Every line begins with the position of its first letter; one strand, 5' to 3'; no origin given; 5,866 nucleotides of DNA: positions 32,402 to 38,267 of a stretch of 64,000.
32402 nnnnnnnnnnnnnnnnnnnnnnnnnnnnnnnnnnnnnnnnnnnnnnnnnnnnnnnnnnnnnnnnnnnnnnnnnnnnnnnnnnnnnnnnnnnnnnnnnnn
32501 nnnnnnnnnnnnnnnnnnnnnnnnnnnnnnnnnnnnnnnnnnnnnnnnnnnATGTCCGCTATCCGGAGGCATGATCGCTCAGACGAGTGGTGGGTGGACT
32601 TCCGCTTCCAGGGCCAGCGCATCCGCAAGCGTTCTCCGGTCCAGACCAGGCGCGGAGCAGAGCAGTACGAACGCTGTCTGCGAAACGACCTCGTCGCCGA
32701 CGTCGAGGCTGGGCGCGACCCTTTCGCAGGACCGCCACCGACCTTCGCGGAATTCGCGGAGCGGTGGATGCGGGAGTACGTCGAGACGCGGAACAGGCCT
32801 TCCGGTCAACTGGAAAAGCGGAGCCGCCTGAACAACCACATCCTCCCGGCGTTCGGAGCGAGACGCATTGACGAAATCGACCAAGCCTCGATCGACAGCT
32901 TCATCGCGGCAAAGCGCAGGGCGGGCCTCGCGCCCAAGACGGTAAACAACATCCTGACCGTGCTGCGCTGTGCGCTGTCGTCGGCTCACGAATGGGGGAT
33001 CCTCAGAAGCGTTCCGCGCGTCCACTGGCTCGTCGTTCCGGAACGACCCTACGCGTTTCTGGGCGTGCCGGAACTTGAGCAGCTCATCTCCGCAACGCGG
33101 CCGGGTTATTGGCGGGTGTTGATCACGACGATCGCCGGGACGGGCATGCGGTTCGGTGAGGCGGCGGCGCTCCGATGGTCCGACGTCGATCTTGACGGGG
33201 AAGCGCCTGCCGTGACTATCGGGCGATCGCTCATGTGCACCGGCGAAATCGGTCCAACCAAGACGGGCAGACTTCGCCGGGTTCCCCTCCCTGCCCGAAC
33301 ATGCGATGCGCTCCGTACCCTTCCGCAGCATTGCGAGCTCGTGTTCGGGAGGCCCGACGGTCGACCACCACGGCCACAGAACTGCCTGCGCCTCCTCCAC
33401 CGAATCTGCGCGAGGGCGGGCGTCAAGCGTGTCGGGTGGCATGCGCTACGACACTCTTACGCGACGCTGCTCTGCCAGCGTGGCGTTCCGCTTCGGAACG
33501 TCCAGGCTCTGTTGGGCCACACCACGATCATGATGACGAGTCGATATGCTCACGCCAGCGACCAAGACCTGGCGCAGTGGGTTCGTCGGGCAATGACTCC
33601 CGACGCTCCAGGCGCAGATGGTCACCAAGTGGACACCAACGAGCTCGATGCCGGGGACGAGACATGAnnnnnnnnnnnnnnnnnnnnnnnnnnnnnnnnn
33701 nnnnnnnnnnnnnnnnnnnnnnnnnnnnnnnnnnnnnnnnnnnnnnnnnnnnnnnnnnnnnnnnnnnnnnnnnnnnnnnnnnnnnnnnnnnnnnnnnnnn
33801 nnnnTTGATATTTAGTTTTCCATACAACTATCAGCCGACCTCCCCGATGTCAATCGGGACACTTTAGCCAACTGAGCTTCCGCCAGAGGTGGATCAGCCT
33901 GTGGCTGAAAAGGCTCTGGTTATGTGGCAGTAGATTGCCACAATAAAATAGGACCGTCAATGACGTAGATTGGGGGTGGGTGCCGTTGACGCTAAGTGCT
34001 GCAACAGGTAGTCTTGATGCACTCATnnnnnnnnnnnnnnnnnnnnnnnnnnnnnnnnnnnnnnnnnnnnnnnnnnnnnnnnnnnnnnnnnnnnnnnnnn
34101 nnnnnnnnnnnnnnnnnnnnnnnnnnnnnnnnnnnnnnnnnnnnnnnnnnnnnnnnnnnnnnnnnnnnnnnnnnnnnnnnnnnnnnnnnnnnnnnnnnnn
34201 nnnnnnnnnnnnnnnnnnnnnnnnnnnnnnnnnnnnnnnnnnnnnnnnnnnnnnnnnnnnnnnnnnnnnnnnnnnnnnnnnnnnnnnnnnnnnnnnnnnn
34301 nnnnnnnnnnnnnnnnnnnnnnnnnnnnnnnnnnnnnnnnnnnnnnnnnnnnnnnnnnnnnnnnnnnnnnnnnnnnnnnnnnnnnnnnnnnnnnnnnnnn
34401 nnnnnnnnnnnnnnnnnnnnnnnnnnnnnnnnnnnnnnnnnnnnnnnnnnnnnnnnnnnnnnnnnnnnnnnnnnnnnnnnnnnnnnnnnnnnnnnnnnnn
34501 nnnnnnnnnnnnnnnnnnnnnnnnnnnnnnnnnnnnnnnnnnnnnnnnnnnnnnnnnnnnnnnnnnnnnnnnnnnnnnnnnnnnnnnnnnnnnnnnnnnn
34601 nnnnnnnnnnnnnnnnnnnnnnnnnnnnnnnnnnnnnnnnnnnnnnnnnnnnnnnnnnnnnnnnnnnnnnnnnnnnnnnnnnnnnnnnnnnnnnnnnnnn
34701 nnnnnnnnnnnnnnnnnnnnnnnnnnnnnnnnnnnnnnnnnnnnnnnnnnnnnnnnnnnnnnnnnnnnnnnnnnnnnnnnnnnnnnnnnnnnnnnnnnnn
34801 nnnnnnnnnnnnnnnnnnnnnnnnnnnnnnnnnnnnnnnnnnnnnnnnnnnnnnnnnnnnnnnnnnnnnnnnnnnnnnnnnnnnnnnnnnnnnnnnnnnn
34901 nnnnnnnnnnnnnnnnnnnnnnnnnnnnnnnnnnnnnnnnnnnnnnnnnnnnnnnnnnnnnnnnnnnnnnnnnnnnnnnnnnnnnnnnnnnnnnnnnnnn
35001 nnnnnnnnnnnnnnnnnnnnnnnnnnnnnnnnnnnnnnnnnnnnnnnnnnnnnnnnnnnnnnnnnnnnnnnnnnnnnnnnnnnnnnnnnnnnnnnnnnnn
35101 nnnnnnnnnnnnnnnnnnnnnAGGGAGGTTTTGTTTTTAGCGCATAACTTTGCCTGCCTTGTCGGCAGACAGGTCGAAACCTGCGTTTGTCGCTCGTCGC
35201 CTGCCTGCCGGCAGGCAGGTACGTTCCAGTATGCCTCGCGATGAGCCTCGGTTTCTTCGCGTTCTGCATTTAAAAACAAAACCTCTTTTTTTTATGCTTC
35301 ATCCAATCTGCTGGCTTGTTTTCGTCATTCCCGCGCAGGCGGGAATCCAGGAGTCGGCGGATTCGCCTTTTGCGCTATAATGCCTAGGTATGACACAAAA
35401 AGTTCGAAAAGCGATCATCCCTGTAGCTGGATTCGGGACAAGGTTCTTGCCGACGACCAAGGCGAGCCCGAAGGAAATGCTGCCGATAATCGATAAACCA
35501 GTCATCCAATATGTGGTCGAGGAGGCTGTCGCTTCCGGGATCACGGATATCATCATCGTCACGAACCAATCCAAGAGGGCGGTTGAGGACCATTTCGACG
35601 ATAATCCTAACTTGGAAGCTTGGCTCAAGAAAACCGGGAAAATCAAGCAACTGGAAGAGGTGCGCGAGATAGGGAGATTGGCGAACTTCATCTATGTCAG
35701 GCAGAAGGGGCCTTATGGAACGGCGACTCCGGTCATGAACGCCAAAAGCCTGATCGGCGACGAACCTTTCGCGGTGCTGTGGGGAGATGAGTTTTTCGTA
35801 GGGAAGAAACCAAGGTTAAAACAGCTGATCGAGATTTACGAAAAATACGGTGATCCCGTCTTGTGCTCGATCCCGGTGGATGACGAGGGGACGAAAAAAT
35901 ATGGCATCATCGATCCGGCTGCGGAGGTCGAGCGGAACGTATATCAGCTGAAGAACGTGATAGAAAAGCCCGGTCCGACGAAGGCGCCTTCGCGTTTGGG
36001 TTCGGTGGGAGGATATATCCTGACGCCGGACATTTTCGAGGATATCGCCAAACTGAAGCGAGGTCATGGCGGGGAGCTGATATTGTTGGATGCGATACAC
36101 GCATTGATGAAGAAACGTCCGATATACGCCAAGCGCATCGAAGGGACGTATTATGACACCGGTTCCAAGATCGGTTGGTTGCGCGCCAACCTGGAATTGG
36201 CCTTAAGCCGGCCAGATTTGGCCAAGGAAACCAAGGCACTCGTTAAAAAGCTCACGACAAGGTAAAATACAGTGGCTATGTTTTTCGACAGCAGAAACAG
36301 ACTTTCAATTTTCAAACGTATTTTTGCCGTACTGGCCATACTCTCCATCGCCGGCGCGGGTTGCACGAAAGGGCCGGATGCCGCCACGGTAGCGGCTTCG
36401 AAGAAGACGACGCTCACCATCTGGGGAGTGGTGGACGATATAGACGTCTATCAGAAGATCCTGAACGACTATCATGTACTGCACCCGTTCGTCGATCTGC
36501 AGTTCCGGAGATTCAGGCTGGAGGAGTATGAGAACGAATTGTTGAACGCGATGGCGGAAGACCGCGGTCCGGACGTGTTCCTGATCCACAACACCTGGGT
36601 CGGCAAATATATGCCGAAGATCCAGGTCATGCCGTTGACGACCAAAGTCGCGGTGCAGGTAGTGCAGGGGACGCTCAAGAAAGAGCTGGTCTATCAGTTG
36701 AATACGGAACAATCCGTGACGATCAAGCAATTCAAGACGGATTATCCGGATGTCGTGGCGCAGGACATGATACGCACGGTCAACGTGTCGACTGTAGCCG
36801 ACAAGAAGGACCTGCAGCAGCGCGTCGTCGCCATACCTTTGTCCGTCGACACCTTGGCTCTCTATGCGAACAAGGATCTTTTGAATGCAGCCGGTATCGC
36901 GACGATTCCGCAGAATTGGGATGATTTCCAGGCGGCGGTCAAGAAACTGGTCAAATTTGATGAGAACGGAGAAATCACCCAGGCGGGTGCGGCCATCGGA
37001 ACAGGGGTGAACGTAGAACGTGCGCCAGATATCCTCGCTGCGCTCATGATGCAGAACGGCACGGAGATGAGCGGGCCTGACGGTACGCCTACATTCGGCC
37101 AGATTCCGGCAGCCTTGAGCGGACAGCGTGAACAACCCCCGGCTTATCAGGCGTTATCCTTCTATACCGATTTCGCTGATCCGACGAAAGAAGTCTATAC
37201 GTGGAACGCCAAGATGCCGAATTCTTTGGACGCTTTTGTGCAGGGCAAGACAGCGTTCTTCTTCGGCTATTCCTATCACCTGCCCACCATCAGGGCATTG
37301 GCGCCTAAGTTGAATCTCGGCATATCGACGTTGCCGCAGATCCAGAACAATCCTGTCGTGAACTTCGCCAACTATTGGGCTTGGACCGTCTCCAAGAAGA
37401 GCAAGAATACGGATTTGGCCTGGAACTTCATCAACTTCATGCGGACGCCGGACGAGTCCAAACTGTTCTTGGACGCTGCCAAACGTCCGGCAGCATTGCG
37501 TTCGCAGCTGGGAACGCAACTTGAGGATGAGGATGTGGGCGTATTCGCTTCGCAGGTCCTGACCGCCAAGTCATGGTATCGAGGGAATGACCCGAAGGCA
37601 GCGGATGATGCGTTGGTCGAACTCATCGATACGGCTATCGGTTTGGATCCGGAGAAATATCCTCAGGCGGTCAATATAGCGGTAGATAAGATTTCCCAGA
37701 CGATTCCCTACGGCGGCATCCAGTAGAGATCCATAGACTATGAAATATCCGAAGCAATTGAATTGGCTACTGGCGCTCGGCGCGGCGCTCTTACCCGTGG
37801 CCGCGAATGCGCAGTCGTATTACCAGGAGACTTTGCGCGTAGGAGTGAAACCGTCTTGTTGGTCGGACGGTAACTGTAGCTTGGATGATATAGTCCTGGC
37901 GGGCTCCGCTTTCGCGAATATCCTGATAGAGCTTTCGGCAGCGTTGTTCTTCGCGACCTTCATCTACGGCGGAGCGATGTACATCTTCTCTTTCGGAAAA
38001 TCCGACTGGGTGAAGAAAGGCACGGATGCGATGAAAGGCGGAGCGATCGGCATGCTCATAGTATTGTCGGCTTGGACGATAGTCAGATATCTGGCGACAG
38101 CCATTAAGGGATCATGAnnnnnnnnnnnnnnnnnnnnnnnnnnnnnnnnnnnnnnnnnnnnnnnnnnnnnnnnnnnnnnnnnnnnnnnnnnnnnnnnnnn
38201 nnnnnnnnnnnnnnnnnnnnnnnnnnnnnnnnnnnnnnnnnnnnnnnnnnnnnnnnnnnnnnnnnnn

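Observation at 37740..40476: Six tandem paralogous secreted T4SS-pilin-like (TrbC/VirB2-like) genes with no secretion apparatus in the window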

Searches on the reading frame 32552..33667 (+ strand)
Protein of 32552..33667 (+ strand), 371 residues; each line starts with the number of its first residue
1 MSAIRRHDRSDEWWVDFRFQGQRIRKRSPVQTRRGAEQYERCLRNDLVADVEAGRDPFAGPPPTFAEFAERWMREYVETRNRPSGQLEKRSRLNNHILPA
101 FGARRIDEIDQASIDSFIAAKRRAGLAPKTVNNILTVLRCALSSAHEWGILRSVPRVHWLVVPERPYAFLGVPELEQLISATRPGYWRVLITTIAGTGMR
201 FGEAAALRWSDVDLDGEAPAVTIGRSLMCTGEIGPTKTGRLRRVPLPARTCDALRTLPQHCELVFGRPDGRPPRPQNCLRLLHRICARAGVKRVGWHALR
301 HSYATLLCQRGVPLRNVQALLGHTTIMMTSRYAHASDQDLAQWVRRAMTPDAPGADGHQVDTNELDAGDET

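Call 7: search_protein_families(library=pfam, proteins=[window:32552-33667:+], max_evalue=0.01)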
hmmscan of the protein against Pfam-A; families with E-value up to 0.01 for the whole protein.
window:32552-33667:+ (371 aa): 4 families
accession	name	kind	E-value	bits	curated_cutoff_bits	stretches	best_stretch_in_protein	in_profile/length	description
PF00589.27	Phage_integrase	-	1.6e-27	96.8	27.1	1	174-338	7-171/172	Phage integrase family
PF14659.12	Phage_int_SAM_3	-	7e-10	39.4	22.6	1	64-118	1-54/58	Phage integrase, N-terminal SAM-like domain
PF22022.2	Phage_int_M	-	3.8e-05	24.3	27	1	65-144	1-82/96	Phage integrase central domain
PF12167.14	Arm-DNA-bind_2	-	0.00056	20.3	22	1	1-54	1-53/65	Arm DNA-binding domain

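Call 34: find_encoding_contigs(protein=window:32552-33667:+, flank=10000, max_places=6)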
Protein window:32552-33667:+ (371 aa): 3 contigs read that carry it; 1 place shown.
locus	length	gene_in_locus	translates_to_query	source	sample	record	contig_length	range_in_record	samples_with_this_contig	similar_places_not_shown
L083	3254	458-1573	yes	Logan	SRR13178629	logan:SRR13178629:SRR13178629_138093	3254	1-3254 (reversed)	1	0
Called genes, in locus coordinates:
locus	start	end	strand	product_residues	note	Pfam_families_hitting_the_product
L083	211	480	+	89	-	PF12728:HTH_17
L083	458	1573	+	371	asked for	PF14659:Phage_int_SAM_3, PF00589:Phage_integrase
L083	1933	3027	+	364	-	PF01926:MMR_HSR1, PF02421:FeoB_N, PF06071:YchF-GTPase_C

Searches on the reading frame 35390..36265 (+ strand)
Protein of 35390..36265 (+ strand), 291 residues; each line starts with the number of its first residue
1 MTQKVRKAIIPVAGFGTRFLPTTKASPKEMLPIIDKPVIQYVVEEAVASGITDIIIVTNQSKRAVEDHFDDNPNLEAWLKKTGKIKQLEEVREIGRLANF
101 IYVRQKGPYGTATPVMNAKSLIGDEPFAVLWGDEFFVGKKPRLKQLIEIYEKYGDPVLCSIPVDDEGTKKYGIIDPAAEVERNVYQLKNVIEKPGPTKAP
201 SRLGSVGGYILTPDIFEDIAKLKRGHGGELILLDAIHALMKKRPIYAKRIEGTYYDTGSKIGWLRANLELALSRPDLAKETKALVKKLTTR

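Call 7: search_protein_families(library=pfam, proteins=[window:35390-36265:+], max_evalue=0.01)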
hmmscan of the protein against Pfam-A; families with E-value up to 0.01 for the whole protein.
window:35390-36265:+ (291 aa): 3 families
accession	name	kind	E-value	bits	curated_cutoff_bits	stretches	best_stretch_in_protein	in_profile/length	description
PF00483.29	NTP_transferase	-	6.9e-30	104.8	21.2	1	7-269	1-241/245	Nucleotidyl transferase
PF12804.13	NTP_transf_3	-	3e-05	24.7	27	1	8-68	1-54/160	MobA-like NTP transferase domain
PF01128.25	IspD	-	0.0055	16.9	27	1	8-62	3-54/221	2-C-methyl-D-erythritol 4-phosphate cytidylyltransferase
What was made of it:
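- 35390..36265 (+): galU-type UTP-glucose-1-phosphate uridylyltransferase (NTP_transferase). It is a recurrent upstream neighbour of the array. Pfam PF00483, E 7e-30 (call 7).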

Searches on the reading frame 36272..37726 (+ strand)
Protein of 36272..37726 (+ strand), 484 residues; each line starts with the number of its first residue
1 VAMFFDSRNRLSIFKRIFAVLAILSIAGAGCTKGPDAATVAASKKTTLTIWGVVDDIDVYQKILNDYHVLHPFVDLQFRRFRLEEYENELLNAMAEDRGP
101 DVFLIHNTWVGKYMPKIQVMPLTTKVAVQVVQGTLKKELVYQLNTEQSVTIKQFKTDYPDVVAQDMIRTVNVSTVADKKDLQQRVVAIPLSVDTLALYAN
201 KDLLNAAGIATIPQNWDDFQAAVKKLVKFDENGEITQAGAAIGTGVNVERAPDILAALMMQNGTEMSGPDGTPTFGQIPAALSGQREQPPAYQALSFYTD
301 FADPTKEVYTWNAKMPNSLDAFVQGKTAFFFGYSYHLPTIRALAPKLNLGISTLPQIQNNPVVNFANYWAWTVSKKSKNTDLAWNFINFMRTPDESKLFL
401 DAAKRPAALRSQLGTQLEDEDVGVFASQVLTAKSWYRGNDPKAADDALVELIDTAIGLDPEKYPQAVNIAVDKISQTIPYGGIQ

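Call 7: search_protein_families(library=pfam, proteins=[window:36272-37726:+], max_evalue=0.01)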
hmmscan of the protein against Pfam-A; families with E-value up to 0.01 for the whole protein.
window:36272-37726:+ (484 aa): 1 family
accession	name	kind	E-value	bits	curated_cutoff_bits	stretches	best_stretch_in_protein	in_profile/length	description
PF01547.30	SBP_bac_1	-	1.4e-26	94.6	26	1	84-395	34-305/307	Bacterial extracellular solute-binding protein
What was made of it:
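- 36272..37726 (+): Sugar-type extracellular solute-binding protein (SBP_bac_1). It is a predicted lipoprotein (…IAGAGC). It ends 13 nt before pilin 1 and is 'orphan': no ABC permease or ATPase lies nearby. PF01547, E 1e-26 (call 7).
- Checked: SBP_bac_1 at 36272-37726 (call 7).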

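Call 38: search_solved_structures(query=window:36272-37726:+, max_evalue=0.01)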
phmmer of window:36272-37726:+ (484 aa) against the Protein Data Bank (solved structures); distinct sequences matched with E-value up to 0.01: 26.
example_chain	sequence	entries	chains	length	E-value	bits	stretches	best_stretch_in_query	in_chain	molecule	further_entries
4qrz_A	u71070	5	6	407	8.1e-12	48.1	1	157-228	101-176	ABC-TYPE SUGAR TRANSPORTER | ABC transporter, substrate binding protein (Sugar)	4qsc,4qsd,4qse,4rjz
1eu8_A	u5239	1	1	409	1.4e-11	47.3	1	172-396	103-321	TREHALOSE/MALTOSE BINDING PROTEIN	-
4r9f_A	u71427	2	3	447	1.4e-11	47.3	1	182-394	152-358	MBP1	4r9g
7nbz_A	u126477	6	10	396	1.3e-09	40.8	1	172-236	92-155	Sulfoquinovosyl binding protein | Sulfoquinovosyl glycerol-binding protein SmoF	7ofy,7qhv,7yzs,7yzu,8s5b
3uor_A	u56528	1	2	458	6.3e-09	38.6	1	44-123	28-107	ABC transporter sugar binding protein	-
2hq0_A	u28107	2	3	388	4.2e-08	35.8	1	146-229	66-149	Sugar ABC transporter, sugar-binding protein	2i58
2heu_A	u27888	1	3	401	4.7e-08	35.7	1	146-229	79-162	Sugar ABC transporter, sugar-binding protein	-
2hfb_A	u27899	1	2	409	5e-08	35.6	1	146-229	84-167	Sugar ABC transporter, sugar-binding protein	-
6pql_A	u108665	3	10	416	5.3e-08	35.5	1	146-229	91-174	ABC transporter sugar-binding protein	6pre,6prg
8art_A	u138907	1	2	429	6.6e-08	35.2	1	184-224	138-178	Putative secreted maltose-binding protein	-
5z6b_A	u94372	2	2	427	1.4e-07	34.1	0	181-443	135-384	Putative ABC transporter substrate-binding protein YesO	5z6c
5ysb_A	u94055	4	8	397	5.1e-07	32.3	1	184-433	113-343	Lin1841 protein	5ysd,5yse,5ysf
5tu0_A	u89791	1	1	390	1.1e-06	31.2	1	320-413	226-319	Lmo2125 protein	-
3k01_A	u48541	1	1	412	3.3e-06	29.6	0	182-223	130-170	Acarbose/maltose binding protein GacH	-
3jzj_A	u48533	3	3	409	6.2e-06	28.7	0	182-223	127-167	Acarbose/maltose binding protein GacH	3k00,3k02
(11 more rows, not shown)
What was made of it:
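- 36272..37726 (+): The closest PDB sequences are sugar, trehalose/maltose and sulfoquinovosyl-glycerol SBPs, E 1e-11 (call 38).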

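Call 91: search_protein_families(library=ncbifam, proteins=[window:36272-37726:+], max_evalue=0.01)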
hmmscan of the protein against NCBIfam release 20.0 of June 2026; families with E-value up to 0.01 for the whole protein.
window:36272-37726:+ (484 aa): 3 families
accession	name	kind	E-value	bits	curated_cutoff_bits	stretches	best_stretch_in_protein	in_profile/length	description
NF053763.1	ABCarbgalBndGanS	equivalog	7.5e-09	34.8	700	1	347-476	282-413/420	galactooligosaccharide ABC transporter substrate-binding protein GanS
NF007011.0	PRK09474.1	equivalog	2.2e-07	30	291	1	319-388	240-307/396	maltose/maltodextrin ABC transporter substrate-binding protein MalE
NF008211.0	PRK10974.1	equivalog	0.0024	16.5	411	0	182-394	135-337/439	sn-glycerol-3-phosphate ABC transporter substrate-binding protein UgpB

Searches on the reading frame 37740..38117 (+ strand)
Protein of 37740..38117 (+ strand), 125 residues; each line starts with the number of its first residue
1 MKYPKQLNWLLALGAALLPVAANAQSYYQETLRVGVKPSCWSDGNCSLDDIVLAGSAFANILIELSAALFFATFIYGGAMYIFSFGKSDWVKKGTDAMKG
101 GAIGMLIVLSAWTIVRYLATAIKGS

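Call 3: search_protein_families(library=pfam, proteins=[window:37740-38117:+], max_evalue=1)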
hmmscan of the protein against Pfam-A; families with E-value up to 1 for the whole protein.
window:37740-38117:+ (125 aa): 1 family
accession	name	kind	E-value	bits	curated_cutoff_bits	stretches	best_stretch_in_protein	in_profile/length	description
PF18895.5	T4SS_pilin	-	1.5e-06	28.6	26.6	1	57-118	11-71/71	Type IV secretion system pilin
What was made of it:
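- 37740..38117 (+): Pilin-like paralog 1 (125 aa). Signal peptide …VAANA|Q, small C-x5-C loop with an N-C-S sequon, and a two-helix core. PF18895, 28.6 bits against a cut-off of 26.6 (call 3).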

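Call 4: search_protein_families(library=ncbifam, proteins=[window:37740-38117:+], max_evalue=1)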
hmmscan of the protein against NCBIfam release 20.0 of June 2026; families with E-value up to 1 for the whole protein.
window:37740-38117:+ (125 aa): 1 family
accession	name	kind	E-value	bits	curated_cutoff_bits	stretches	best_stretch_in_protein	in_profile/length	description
NF038125.1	PEP_CTERM_THxN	subfamily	0.16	11.5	85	1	14-89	118-179/246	THxN family PEP-CTERM protein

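Call 39: search_solved_structures(query=A1, max_evalue=10)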
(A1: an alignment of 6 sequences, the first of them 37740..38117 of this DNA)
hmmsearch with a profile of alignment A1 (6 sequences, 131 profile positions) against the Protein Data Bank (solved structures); distinct sequences matched with E-value up to 10: 0.
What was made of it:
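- On VirB2-type T4SS pilin (functional class): The profile search of PDB sequences found nothing (call 39).
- The PDB sequence search found nothing (call 39).
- Tried and rejected: The profile search of PDB sequences gave nothing (call 39).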
